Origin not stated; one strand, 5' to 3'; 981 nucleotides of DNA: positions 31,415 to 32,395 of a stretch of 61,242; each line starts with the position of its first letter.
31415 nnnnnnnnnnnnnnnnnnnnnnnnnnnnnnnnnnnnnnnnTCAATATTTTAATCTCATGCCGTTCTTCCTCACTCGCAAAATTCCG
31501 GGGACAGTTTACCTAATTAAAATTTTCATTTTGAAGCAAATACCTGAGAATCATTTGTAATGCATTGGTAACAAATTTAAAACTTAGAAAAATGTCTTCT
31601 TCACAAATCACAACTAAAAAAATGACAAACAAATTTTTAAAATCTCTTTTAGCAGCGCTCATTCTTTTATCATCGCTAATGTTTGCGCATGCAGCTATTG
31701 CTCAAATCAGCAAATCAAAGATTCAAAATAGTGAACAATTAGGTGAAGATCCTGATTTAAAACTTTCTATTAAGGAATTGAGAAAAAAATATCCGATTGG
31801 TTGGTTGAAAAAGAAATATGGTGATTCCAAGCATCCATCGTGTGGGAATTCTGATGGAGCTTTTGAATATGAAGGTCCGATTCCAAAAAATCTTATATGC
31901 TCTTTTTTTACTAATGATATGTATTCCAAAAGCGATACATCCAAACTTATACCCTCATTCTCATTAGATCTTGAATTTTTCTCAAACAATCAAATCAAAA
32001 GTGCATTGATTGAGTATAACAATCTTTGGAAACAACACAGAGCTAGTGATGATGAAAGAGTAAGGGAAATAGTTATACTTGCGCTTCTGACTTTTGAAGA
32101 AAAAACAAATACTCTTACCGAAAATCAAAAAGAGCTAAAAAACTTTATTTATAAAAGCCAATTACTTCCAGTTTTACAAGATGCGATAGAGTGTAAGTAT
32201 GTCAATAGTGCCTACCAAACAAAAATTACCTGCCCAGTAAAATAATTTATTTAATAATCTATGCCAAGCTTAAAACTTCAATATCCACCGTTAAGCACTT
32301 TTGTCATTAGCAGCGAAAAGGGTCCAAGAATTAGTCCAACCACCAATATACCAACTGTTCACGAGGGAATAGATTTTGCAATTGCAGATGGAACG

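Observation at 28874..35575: Array of Sec-signal paralogs, two of them each directly preceding a leaderless M23 peptidase: an effector-immunity-like module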

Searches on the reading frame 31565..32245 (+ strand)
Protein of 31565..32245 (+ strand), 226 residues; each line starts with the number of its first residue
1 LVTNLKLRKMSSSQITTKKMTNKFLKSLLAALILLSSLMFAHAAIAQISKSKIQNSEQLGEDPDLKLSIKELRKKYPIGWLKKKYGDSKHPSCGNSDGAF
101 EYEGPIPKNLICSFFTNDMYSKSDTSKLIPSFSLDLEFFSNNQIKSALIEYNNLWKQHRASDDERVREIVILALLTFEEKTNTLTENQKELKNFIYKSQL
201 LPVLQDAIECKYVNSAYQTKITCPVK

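Call 6: search_protein_families(library=pfam, proteins=[window:31565-32245:+], max_evalue=0.1)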
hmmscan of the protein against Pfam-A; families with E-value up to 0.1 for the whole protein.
window:31565-32245:+ (226 aa): 0 families

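Call 7: search_protein_families(library=ncbifam, proteins=[window:31565-32245:+], max_evalue=0.1)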
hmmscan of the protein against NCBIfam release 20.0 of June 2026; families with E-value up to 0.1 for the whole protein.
window:31565-32245:+ (226 aa): 0 families

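Call 17: find_homologous_proteins(query=window:31622-32242:+, max_evalue=0.01)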
Query seq(207 aa) (207 aa): 10 proteins with E <= 0.01 among 334 candidates.
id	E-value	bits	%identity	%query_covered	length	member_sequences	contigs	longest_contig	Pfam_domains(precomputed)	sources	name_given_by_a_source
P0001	2.0e-131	453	100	100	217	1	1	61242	-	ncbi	ncbi:MAG: hypothetical protein V4694_03880 [Pseudomonadota bacterium]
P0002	1.1e-68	249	58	98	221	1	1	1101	-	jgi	-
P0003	1.4e-60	222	53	97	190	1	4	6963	-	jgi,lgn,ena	-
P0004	2.8e-37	146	45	83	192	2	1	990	-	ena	-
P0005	8.6e-37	145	39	96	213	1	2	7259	-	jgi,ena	-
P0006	6.5e-35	139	43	83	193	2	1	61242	-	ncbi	ncbi:MAG: hypothetical protein V4694_03860 [Pseudomonadota bacterium]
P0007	9.1e-35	138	47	77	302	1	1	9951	-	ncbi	-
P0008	5.3e-32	129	39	87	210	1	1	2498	-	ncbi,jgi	jgi:hypothetical protein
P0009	4.2e-27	113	48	86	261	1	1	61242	-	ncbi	ncbi:MAG: hypothetical protein V4694_03865 [Pseudomonadota bacterium]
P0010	3.9e-23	100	40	84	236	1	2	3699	-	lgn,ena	-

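Call 18: find_encoding_contigs(protein=P0003, flank=10000, max_places=4)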
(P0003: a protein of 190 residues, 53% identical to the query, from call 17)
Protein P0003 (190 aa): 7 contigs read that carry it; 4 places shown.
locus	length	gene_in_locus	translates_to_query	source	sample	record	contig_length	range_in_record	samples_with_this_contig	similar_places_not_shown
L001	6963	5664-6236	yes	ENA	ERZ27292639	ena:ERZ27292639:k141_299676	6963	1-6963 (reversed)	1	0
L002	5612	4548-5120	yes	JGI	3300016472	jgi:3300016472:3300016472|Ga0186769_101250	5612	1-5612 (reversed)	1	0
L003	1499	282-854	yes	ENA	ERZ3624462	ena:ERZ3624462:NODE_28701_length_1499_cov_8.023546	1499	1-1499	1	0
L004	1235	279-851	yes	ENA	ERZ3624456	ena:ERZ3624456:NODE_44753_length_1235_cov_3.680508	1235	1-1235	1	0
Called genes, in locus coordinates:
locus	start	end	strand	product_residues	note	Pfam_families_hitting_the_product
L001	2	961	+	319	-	?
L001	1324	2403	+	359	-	PF00528:BPD_transp_1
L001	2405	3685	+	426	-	PF01595:CNNM, PF00571:CBS (weak), PF03471:CorC_HlyC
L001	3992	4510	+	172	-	-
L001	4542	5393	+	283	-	PF01551:Peptidase_M23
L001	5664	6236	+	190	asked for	-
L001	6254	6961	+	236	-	?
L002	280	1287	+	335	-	PF00528:BPD_transp_1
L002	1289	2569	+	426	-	PF01595:CNNM, PF00571:CBS (weak), PF03471:CorC_HlyC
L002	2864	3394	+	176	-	-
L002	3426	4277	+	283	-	PF01551:Peptidase_M23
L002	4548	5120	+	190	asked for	-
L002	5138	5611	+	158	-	?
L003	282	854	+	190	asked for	-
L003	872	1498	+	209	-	?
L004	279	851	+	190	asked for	-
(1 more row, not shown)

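Call 19: find_encoding_contigs(protein=P0005, flank=10000, max_places=4)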
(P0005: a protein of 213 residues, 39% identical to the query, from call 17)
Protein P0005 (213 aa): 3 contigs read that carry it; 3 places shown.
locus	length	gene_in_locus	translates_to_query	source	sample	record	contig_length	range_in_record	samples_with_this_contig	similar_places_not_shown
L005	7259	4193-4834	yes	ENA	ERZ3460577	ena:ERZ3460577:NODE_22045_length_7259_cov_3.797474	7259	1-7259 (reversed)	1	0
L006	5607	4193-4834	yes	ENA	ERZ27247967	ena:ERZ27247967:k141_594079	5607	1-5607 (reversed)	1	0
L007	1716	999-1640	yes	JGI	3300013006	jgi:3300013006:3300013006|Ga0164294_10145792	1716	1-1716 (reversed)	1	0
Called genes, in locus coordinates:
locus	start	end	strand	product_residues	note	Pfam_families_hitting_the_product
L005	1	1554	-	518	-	?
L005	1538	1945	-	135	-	PF05713:MobC (weak)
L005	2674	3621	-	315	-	-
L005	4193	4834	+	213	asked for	-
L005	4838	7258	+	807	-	?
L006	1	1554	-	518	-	?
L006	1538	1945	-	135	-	PF05713:MobC (weak)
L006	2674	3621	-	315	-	-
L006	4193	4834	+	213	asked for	-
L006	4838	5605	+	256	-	?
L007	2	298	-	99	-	?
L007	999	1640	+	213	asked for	-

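Call 20: find_encoding_contigs(protein=P0007, flank=10000, max_places=4)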
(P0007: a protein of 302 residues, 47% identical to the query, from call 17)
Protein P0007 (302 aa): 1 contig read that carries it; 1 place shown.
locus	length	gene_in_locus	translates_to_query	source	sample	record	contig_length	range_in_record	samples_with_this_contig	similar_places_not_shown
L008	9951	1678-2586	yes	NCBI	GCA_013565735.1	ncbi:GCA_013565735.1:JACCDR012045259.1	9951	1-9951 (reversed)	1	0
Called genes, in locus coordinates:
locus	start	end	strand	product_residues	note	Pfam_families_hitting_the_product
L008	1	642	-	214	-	?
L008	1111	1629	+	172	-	-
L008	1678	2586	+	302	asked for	-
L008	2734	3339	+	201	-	-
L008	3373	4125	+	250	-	-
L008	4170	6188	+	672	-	PF01551:Peptidase_M23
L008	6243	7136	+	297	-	PF12760:Zn_ribbon_IS1595 (weak), PF12762:DDE_Tnp_IS1595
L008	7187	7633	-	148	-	-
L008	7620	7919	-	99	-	-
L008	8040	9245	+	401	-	-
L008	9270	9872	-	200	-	PF09335:VTT_dom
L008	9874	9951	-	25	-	?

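Call 42: find_related_loci(query=A2, collection=genome_contigs, flank=10000)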
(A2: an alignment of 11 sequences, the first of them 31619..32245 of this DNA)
Query A2 (208 aa) in genome_contigs; peptide patterns used: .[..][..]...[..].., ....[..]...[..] (x = any residue, [..] = any of these).
130 stretches matched a pattern; 6 encode a relative of the query (tblastn E <= 1e-3); 5 distinct loci.
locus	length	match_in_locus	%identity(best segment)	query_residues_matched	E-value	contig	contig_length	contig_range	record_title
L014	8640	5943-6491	38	2-192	2e-37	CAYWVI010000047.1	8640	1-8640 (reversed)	MAG TPA_asm: uncultured Rhizobium sp. isolate SRP285395_co1_350 genome assembly, contig: NODE_14133_length_8640_cov_7.24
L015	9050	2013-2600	34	2-205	3e-28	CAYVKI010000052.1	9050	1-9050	MAG TPA_asm: uncultured Rhizobium sp. isolate SRP285395_co1_351 genome assembly, contig: NODE_13223_length_9050_cov_5.39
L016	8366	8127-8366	44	9-80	2e-13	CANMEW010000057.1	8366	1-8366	MAG: Rickettsiales bacterium isolate ZH-13may13-17 genome assembly, contig: ZH-13May13-17.fna-C57, whole genome shotgun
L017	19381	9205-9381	51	2-61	3e-9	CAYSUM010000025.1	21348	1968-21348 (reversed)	MAG TPA_asm: uncultured Rhizobium sp. isolate SRP219642_co6_9 genome assembly, contig: NODE_1977_length_21348_cov_140.40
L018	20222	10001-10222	43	2-66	3e-7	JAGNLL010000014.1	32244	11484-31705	MAG: Rickettsiales bacterium isolate Gw_Eff_bin_514 Gw_Eff_2568_length_32244_cov_14.660180, whole genome shotgun sequenc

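Call 43: search_protein_representatives(alignment_id=A2)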
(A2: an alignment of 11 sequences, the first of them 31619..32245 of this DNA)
Query: 11 sequences, 209 profile positions. Proteins with E-value up to 0.001 (for the whole library): 67; up to 1e-10: 54; up to 1e-30: 25. The best 67 are listed.
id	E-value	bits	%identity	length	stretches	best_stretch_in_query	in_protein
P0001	4.6e-88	310.7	-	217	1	1-205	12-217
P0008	1.1e-74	267.0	-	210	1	5-209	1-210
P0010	5.9e-66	238.5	-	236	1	1-205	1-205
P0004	2.2e-64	233.4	-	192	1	1-204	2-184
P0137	1.5e-57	211.1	-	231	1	1-207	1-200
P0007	5.2e-53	196.2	-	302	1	10-202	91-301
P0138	1.0e-49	185.5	-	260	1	1-203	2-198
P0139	2.3e-46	174.5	-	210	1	3-203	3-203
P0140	9.1e-45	169.3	-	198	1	2-203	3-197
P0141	1.5e-41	158.8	-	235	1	5-197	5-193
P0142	5.6e-40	153.7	-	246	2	2-79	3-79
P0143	8.6e-37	143.2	-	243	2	11-78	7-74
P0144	1.2e-36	142.8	-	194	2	1-69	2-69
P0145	3.0e-34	134.9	-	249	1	3-205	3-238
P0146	3.2e-34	134.8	-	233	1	2-202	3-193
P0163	6.9e-27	110.9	-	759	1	2-191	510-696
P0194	3.6e-06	43.2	-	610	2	40-69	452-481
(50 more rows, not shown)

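Call 47: find_related_loci(query=A2, collection=metagenome_contigs, flank=6000)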
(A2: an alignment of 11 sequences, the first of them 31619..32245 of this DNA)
Query A2 (208 aa) in metagenome_contigs; peptide patterns used: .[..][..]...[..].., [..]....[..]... (x = any residue, [..] = any of these).
288 stretches matched a pattern; 17 encode a relative of the query (tblastn E <= 1e-3); 17 distinct loci.
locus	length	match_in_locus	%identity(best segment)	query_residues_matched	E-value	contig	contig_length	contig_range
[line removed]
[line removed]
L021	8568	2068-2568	47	44-202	1e-40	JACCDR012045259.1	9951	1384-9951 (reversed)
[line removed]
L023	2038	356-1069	28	2-208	3e-25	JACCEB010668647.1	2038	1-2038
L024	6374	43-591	32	22-205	2e-22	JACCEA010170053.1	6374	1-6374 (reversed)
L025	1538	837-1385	32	22-205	4e-22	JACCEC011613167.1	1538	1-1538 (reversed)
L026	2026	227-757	35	2-183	1e-21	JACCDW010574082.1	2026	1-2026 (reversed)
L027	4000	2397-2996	31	2-197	5e-21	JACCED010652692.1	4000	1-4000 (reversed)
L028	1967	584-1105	33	40-182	3e-19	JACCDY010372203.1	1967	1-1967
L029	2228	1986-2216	45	1-68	2e-12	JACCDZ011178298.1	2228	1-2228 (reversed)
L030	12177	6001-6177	51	2-61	2e-9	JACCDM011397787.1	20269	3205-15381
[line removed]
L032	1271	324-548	41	1-66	2e-8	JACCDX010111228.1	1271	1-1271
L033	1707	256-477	40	2-66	6e-8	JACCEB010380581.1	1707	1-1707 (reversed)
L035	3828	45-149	58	31-66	3e-6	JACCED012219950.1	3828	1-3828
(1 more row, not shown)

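Call 50: search_protein_families(library=pfam, proteins=[L015:6519-9050:+, L029:378-1925:+, P0163, L015:5809-6507:+, L018:10631-13717:+, L024:681-3593:+, L031:2162-4489:+, P0194], max_evalue=0.01)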
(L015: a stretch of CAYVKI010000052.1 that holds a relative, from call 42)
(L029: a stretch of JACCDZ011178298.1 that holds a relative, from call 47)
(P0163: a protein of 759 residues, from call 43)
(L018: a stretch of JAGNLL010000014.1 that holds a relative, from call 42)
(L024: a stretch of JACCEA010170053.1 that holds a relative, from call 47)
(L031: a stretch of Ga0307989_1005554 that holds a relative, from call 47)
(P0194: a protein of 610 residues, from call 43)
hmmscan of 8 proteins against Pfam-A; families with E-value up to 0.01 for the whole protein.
L015:6519-9050:+ (844 aa): 2 families
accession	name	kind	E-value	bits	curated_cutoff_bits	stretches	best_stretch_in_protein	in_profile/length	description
PF00959.24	Phage_lysozyme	-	0.00023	21.9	22.3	0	27-51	4-26/125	Phage lysozyme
PF20282.3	CTD6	-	0.0023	18.8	26.4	1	75-187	1-111/130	C-terminal domain 6 of the ABC-three component (ABC-3C) systems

L029:378-1925:+ (515 aa): 1 family
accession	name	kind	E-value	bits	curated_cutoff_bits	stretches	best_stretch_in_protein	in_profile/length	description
PF00959.24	Phage_lysozyme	-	0.0076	17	22.3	0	144-217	47-124/125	Phage lysozyme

P0163 (759 aa): 0 families

L015:5809-6507:+ (232 aa): 1 family
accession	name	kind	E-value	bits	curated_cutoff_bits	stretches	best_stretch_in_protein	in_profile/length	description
PF23803.1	Phage_TAC_17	-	0.0049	17.3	27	1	32-134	37-136/178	Phage tail assembly chaperone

L018:10631-13717:+ (1028 aa): 2 families
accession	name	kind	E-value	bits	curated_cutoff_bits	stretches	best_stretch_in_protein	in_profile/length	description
PF04886.17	PT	-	9.7e-17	60.7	26.2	2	783-816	1-34/36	PT disordered repeat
PF01551.29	Peptidase_M23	-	4.6e-15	56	28.7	1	35-148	2-89/96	Peptidase family M23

L024:681-3593:+ (970 aa): 1 family
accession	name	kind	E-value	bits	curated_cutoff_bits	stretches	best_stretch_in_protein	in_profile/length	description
PF01551.29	Peptidase_M23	-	2.3e-17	63.4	28.7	1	34-135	2-88/96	Peptidase family M23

L031:2162-4489:+ (775 aa): 3 families
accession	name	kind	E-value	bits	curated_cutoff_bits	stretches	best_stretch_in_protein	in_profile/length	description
PF00353.25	HemolysinCabind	-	3.1e-12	46.6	23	2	233-267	2-36/36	RTX calcium-binding nonapeptide repeat (4 copies)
PF01551.29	Peptidase_M23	-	5.2e-08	33.4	28.7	1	35-97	3-58/96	Peptidase family M23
PF11187.14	Mbeg1-like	-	0.0014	18.6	21.1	1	465-544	27-102/224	Mbeg1-like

P0194 (610 aa): 1 family
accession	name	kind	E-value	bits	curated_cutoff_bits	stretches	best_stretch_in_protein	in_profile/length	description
PF13475.11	DUF4116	-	1.7e-31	108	24.9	4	334-381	2-49/49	Domain of unknown function (DUF4116)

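Call 63: predict_structure(alignment_id=A4)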
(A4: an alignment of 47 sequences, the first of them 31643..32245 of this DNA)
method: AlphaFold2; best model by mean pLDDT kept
length: 200 residues; sequences in the alignment: 47
mean_pLDDT: 87.8   pTM: 0.78
mean pLDDT of the five models: 87.8, 86.6, 85.2, 85.0, 84.4
residues with pLDDT >= 90: 135; 70-90: 40; 50-70: 21; < 50: 4
segments of 3 or more residues with pLDDT < 50: 26-28
pLDDT, mean of each block of 10 residues (from residue 1): 78 64 52 80 98 98 90 85 96 75 84 97 98 96 97 94 96 95 95 90
secondary structure, 60 per line:
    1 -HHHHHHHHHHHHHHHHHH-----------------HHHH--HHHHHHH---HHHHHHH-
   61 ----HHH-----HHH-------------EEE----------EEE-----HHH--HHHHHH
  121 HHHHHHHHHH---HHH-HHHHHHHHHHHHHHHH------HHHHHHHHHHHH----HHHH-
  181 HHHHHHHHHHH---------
elements in order: H2-19 H37-40 H43-49 H53-59 E89-91 E102-104 H115-130 H138-153 H160-171 H176-179 H181-191

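Call 67: fold_search(model_id=the predicted structure, library=pdb)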
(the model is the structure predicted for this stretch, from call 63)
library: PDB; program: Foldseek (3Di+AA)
matches with E <= 10: 24; with E <= 0.001: 0
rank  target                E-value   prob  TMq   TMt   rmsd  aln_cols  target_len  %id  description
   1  7z3r_A                2.2e+00  0.05  0.19  0.25  15.8       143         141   11  Crystal structure of the mouse leptin:LepR-IgCRH2 complex to 2.95 A resolution. (released 2023-03-22)
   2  3da4_A                2.6e+00  0.04  0.15  0.11  11.7       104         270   16  Crystal Structure of Colicin M, a Novel Phosphatase Specifically Imported by Escherichia Coli (released 2008-07-29)
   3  8v14_A                2.9e+00  0.05  0.18  0.20  12.7       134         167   14  Structure of NRAP-1 and its role in NMDAR signaling (released 2024-01-31)
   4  6zka_J                4.9e+00  0.05  0.15  0.18  11.4        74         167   19  Membrane domain of open complex I during turnover (released 2020-10-07)
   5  6b4g_E                5.8e+00  0.05  0.18  0.13   6.1        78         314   13  Crystal structure of Chaetomium thermophilum Gle1 CTD-Nup42 GBM complex (released 2018-06-20)
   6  4xzc_A                6.1e+00  0.03  0.17  0.10  16.9       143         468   10  The crystal structure of Kupe virus nucleoprotein (released 2015-09-02)
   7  4c9b_B                6.5e+00  0.07  0.21  0.16   5.1        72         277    8  Crystal structure of eIF4AIII-CWC22 complex (released 2013-11-13)
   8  7qsk_J                6.8e+00  0.02  0.14  0.15  11.3        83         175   14  Bovine complex I in lipid nanodisc, Active-Q10 (released 2022-05-25)
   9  6lla_B                7.2e+00  0.03  0.17  0.11   9.0        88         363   16  Crystal structure of Providencia alcalifaciens 3-dehydroquinate synthase (DHQS) in complex with Mg2+ and NAD (released 2020-07-29)
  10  6e8l_E                7.2e+00  0.02  0.12  0.13  13.2        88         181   12  Crystal Structure of Alkyl hydroperoxidase D (AhpD) from Streptococcus pneumoniae (Strain D39/ NCTC 7466) (released 2019-08-28)
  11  6zkd_J                7.6e+00  0.03  0.15  0.18  11.3        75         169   16  Complex I during turnover, open1 (released 2020-10-07)
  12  9w2u_J                7.6e+00  0.03  0.15  0.17  11.4        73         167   16  Cryo-EM structure of complex I on the bovine heart submitochondrial particles, open (released 2026-04-01)
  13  6b4g_G                8.1e+00  0.05  0.18  0.13   5.5        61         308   13  Crystal structure of Chaetomium thermophilum Gle1 CTD-Nup42 GBM complex (released 2018-06-20)
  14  9c95_A                8.1e+00  0.03  0.18  0.13   6.0        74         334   12  Apo crystal structure of AprG (released 2025-08-06)
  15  6q9b_D6               8.1e+00  0.02  0.15  0.17  13.8        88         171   15  CI Membrane Arm focused refinement from Ovine respiratory SC I+III2 (released 2019-08-21)
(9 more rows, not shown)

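Call 77: search_protein_families(library=pfam, proteins=[L005:1-1554:-, L005:1538-1945:-, L005:2674-3621:-], max_evalue=0.01)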
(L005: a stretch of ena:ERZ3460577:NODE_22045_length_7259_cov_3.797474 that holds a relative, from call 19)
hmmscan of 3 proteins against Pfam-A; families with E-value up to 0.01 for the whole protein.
L005:1-1554:- (518 aa): 1 family
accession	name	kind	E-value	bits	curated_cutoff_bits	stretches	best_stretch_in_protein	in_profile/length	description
PF03432.20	Relaxase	-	1.7e-09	38.5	24.6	1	125-235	10-122/132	MobA/VirD2-like, nuclease domain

L005:1538-1945:- (135 aa): 2 families
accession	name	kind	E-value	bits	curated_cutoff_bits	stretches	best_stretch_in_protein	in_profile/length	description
PF05713.17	MobC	-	4.9e-07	30.5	23.2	1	64-95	4-34/45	Bacterial mobilisation protein (MobC)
PF21983.2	NikA-like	-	0.0006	20.4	27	1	2-76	2-70/72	Mobilization protein NikA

L005:2674-3621:- (315 aa): 3 families
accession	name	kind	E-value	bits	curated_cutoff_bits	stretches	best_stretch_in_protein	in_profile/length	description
PF08401.16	ArdcN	-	7.1e-05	23.4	22.6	1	82-144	41-112/123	N-terminal domain of anti-restriction factor ArdC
PF18818.7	MPTase-PolyVal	-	0.0018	18.8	27.5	1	225-289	45-112/126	Zincin-like metallopeptidase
PF06114.19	Peptidase_M78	-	0.007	16.6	22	0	212-287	28-107/123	IrrE N-terminal-like domain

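Call 80: search_solved_structures(query=A4, max_evalue=10)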
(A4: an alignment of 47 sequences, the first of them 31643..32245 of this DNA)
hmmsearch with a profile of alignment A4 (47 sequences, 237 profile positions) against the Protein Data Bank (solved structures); distinct sequences matched with E-value up to 10: 9.
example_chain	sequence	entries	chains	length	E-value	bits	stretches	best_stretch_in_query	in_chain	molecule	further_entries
9nm3_A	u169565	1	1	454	0.098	15.6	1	119-206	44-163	Fem-3 mRNA-binding factor 1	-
6nof_A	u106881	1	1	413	0.14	15.2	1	141-208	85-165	Fem-3 mRNA-binding factor 2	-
6noc_A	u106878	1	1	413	0.14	15.2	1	141-208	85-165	Fem-3 mRNA-binding factor 2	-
6noh_A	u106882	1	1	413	0.14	15.1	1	141-208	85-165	Fem-3 mRNA-binding factor 2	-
3qg9_A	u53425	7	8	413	0.16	14.9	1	141-207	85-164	Fem-3 mRNA-binding factor 2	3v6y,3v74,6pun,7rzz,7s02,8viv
3k5q_A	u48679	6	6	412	0.17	14.8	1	141-207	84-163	Fem-3 mRNA-binding factor 2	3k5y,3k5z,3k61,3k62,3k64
8sj7_A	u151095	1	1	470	0.19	14.7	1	141-207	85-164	Fem-3 mRNA-binding factor 2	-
6smo_C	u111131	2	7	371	0.22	14.5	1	106-178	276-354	Ketoacyl_synth_N domain-containing protein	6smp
3qgb_A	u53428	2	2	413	0.56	13.1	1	141-207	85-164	Fem-3 mRNA-binding factor 2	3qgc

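Call 84: search_protein_families(library=pfam, proteins=[L018:3279-5027:-, L018:5028-6218:-, L018:6243-7070:+, L018:7159-8667:-, L018:8802-9887:+, L018:13789-14457:+, L018:14593-15762:-, L018:16210-17310:+, L018:17976-18749:-, L018:19111-20025:-], max_evalue=0.001)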
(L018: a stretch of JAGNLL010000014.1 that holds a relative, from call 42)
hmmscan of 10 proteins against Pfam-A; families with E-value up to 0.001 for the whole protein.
L018:3279-5027:- (582 aa): 2 families
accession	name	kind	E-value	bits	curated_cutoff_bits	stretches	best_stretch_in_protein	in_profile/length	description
PF00501.34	AMP-binding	-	1.2e-69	235.4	29.9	1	30-409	17-384/384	AMP-binding enzyme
PF23562.2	AMP-binding_C_3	-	1.5e-09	38.7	20.8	1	451-581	7-122/124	AMP-binding enzyme C-terminal domain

L018:5028-6218:- (396 aa): 1 family
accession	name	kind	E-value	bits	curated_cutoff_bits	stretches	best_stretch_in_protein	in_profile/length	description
PF01435.24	Peptidase_M48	-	1.2e-16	61.5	20.3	1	137-330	23-185/186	Peptidase family M48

L018:6243-7070:+ (275 aa): 1 family
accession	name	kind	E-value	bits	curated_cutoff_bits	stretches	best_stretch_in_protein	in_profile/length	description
PF00793.26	DAHP_synth_1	-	1.1e-71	241.4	25.5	1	5-272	5-268/270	DAHP synthetase I family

L018:7159-8667:- (502 aa): 1 family
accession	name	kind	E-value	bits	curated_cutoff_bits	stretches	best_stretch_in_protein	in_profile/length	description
PF13475.11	DUF4116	-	1.6e-24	85.6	24.9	2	263-311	1-49/49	Domain of unknown function (DUF4116)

L018:8802-9887:+ (361 aa): 1 family
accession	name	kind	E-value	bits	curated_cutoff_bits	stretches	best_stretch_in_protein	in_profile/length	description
PF13475.11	DUF4116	-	7.5e-27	93.1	24.9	2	278-326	1-49/49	Domain of unknown function (DUF4116)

L018:13789-14457:+ (222 aa): 2 families
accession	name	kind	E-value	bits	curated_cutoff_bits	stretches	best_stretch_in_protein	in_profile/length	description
PF00072.30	Response_reg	-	9.4e-31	106.7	30.2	1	5-113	1-110/111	Response regulator receiver domain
PF00486.34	Trans_reg_C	-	3.1e-16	59.6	26.2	1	149-219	3-76/77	Transcriptional regulatory protein, C terminal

L018:14593-15762:- (389 aa): 1 family
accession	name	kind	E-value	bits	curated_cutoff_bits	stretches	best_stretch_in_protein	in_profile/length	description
PF13685.12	Fe-ADH_2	-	2.2e-26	93.1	28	1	19-154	12-149/149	Iron-containing alcohol dehydrogenase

L018:16210-17310:+ (366 aa): 2 families
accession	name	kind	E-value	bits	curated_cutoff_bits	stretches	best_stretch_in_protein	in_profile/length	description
PF01571.26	GCV_T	-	1.1e-80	271.1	25.6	1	6-256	1-255/255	Aminomethyltransferase folate-binding domain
PF08669.17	GCV_T_C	-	5.2e-16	58.8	25.9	1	280-357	1-79/80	Glycine cleavage T-protein C-terminal barrel domain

L018:17976-18749:- (257 aa): 0 families

L018:19111-20025:- (304 aa): 1 family
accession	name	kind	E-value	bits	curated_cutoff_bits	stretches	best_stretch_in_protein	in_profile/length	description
PF04055.27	Radical_SAM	-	2.9e-28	99.6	29.5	1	23-194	2-165/166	Radical SAM superfamily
